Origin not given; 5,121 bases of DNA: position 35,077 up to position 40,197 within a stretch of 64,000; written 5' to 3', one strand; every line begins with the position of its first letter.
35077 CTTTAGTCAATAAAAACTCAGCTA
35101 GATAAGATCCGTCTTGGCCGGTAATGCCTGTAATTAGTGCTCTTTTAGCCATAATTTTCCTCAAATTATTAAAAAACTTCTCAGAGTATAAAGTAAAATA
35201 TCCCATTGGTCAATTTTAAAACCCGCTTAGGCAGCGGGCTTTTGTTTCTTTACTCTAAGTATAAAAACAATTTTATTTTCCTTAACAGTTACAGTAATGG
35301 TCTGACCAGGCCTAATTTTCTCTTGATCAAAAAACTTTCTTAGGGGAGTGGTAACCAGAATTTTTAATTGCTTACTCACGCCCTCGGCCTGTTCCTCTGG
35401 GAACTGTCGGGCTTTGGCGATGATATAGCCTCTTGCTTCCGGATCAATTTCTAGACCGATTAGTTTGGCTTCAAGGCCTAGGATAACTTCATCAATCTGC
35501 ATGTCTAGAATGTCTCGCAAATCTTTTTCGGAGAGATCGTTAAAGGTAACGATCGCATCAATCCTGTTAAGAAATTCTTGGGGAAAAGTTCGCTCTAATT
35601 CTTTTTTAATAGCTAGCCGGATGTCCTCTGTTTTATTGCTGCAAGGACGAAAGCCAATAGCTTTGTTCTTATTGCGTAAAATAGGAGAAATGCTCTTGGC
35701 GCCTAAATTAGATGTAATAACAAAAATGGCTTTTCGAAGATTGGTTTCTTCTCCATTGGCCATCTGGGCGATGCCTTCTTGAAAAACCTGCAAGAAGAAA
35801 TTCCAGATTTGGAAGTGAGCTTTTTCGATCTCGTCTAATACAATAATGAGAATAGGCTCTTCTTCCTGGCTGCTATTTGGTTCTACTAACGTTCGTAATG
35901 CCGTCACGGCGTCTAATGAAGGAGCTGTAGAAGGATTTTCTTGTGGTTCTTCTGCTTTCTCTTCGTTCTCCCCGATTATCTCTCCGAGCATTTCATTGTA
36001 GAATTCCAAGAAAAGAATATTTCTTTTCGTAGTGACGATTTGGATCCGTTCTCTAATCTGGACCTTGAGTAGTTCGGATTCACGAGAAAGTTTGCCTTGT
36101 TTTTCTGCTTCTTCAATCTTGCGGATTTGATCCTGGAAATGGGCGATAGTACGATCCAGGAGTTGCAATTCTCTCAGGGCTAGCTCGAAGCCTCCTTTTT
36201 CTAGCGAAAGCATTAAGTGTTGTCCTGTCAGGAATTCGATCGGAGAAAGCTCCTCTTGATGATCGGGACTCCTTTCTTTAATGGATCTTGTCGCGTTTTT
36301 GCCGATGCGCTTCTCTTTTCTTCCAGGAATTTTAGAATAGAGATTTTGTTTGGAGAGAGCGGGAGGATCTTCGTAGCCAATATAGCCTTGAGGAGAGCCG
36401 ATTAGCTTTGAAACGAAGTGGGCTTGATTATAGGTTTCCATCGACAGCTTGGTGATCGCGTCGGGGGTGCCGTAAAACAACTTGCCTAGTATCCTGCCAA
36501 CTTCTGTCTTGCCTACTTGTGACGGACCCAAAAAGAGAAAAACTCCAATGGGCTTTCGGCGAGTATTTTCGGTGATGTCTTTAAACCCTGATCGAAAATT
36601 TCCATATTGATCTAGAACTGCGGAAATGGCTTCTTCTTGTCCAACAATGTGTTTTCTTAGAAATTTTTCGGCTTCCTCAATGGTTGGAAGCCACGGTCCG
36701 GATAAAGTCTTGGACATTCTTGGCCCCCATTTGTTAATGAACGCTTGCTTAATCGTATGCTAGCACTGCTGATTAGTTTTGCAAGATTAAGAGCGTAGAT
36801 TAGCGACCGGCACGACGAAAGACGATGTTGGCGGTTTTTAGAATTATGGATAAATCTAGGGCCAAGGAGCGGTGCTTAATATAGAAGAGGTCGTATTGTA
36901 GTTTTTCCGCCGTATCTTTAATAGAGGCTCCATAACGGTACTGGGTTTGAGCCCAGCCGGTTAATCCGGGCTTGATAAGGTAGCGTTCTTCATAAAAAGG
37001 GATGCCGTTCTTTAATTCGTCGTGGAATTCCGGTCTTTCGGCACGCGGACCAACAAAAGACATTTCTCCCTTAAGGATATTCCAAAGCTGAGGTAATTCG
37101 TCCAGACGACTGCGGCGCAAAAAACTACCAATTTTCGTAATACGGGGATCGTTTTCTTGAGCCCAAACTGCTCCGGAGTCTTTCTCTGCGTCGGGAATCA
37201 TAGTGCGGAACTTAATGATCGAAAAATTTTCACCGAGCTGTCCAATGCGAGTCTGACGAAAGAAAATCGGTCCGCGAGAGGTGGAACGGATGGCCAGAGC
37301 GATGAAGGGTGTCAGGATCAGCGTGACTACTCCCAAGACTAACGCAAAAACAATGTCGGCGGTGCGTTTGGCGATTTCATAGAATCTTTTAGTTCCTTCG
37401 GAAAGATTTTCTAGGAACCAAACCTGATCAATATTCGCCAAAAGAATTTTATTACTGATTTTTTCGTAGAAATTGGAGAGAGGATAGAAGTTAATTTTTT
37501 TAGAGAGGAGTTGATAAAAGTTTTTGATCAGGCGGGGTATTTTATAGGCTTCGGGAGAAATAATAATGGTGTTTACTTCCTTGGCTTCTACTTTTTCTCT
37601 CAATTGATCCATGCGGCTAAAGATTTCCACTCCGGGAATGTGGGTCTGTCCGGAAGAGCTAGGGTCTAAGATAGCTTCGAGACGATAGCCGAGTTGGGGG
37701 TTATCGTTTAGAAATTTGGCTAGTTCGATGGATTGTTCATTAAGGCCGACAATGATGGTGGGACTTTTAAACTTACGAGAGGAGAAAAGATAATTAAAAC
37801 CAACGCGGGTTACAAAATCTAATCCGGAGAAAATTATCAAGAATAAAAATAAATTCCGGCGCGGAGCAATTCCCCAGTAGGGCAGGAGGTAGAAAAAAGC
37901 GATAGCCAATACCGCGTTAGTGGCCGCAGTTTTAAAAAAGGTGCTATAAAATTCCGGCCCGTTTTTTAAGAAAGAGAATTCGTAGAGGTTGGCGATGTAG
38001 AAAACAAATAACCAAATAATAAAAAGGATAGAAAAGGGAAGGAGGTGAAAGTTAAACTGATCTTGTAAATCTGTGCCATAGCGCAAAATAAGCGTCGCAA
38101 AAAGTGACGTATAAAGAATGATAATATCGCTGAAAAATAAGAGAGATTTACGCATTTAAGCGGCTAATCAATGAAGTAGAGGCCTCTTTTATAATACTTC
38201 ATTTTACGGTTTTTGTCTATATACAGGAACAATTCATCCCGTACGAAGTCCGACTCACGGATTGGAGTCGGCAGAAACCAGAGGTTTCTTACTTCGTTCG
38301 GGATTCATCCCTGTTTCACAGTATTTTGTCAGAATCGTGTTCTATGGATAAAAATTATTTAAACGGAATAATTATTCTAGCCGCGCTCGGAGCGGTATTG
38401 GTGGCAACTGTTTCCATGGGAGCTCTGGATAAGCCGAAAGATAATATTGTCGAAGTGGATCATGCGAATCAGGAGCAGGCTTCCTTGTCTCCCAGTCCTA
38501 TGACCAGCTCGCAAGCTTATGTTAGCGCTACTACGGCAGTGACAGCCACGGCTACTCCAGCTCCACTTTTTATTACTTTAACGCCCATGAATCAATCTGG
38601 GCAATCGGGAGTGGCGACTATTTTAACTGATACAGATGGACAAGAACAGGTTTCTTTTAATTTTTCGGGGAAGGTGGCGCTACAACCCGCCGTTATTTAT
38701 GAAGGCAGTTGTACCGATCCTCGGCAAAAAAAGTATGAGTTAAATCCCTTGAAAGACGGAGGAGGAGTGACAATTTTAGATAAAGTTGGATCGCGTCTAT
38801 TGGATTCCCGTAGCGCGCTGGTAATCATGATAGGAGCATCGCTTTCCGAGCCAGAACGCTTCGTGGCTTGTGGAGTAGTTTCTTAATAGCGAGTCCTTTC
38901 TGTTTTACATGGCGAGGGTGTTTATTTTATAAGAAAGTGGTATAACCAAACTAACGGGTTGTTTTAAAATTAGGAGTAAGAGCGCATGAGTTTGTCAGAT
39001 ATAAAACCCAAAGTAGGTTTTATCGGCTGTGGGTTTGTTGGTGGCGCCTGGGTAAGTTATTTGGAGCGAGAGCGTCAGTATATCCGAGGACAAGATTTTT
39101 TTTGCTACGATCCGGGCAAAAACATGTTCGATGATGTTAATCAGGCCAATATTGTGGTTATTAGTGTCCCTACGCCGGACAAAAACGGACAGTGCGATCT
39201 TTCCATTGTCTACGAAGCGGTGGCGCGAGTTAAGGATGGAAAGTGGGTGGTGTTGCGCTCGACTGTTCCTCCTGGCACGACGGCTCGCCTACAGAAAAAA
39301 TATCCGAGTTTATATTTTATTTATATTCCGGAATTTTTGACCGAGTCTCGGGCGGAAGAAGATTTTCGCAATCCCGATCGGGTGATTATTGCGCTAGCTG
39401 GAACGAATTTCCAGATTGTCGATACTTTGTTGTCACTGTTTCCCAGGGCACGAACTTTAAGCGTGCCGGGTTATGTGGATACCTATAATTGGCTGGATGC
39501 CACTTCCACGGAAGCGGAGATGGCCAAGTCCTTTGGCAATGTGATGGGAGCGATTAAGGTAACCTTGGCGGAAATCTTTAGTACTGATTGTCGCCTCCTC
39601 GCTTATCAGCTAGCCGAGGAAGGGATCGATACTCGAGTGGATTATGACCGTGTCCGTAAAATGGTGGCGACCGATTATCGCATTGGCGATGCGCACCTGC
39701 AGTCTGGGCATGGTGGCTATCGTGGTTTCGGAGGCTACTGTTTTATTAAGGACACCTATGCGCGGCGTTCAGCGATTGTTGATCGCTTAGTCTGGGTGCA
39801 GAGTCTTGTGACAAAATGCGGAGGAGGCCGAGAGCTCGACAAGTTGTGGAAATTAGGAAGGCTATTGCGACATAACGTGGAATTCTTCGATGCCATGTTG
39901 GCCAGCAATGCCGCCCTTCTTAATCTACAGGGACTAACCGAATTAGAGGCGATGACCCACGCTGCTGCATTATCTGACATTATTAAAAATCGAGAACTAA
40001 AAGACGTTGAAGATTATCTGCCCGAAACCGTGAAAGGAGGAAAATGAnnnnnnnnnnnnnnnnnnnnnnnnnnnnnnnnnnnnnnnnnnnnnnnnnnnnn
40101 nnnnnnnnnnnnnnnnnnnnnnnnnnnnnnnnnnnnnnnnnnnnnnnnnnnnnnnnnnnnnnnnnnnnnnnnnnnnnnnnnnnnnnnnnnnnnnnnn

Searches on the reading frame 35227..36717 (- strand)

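Call 9: search_protein_families(library=pfam, proteins=[window:35227-36717:-], max_evalue=0.0001)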
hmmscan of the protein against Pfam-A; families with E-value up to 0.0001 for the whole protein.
window:35227-36717:- (496 aa): 1 family
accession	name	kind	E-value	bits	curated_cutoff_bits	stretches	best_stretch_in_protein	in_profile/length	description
PF07724.20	AAA_2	-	1.2e-31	110.4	27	2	285-389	72-166/166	AAA domain (Cdc48 subfamily)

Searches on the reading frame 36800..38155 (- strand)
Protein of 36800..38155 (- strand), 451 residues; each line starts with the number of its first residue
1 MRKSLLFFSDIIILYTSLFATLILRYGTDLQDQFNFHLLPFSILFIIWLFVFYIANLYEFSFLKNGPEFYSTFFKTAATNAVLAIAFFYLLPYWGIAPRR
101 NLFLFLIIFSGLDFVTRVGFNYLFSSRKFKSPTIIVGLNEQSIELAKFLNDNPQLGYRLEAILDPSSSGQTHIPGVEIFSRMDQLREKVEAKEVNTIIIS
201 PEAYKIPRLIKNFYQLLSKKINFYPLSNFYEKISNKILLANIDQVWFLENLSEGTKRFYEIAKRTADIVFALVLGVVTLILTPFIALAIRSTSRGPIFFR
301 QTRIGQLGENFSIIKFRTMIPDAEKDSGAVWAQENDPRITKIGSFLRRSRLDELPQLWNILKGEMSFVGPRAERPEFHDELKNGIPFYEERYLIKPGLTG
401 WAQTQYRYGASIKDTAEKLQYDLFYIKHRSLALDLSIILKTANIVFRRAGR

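Call 39: search_protein_families(library=pfam, proteins=[window:36800-38155:-], max_evalue=0.0001)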
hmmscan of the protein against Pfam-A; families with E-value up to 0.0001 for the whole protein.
window:36800-38155:- (451 aa): 2 families
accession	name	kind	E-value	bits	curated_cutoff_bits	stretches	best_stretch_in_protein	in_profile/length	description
PF02397.22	Bac_transf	-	2e-65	220.1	27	1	263-446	1-178/179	Bacterial sugar transferase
PF13727.12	CoA_binding_3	-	7.7e-05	23.2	25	0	95-200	41-148/175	CoA-binding domain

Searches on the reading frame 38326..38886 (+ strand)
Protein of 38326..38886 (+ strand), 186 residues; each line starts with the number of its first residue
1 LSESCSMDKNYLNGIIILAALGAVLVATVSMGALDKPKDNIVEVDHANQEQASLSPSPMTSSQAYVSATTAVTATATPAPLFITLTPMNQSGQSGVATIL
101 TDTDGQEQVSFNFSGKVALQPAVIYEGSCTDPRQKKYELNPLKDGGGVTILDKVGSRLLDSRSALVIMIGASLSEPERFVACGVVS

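Call 39: search_protein_families(library=pfam, proteins=[window:38326-38886:+], max_evalue=0.0001)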
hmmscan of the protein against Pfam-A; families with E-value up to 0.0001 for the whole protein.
window:38326-38886:+ (186 aa): 0 families

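Call 53: search_protein_families(library=pfam, proteins=[window:38326-38886:+], max_evalue=1)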
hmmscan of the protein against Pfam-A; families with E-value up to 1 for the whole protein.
window:38326-38886:+ (186 aa): 1 family
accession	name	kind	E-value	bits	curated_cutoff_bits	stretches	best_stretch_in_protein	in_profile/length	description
PF20573.4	DUF6782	-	0.055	13.2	27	1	43-113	97-166/241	Putative metallopeptidase family (DUF6782)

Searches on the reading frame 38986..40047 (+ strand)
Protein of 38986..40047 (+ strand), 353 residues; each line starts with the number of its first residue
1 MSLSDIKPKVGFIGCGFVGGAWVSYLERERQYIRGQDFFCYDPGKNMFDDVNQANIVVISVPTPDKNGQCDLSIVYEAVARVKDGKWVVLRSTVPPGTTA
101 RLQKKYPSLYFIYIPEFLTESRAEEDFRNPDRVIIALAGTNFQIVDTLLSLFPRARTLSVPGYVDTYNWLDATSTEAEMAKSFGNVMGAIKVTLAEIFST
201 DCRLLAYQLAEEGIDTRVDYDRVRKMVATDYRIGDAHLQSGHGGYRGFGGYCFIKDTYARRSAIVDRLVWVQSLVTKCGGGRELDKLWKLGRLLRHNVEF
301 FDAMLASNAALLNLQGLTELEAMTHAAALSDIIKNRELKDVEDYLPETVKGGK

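Call 39: search_protein_families(library=pfam, proteins=[window:38986-40047:+], max_evalue=0.0001)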
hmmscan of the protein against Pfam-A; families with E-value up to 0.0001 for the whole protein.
window:38986-40047:+ (353 aa): 2 families
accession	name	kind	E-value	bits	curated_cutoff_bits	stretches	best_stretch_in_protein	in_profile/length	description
PF03721.20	UDPG_MGDP_dh_N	-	8.5e-17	61.8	27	1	50-137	73-175/187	UDP-glucose/GDP-mannose dehydrogenase family, NAD binding domain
PF00984.24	UDPG_MGDP_dh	-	3.8e-08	33.8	25.4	1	176-259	2-70/94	UDP-glucose/GDP-mannose dehydrogenase family, central domain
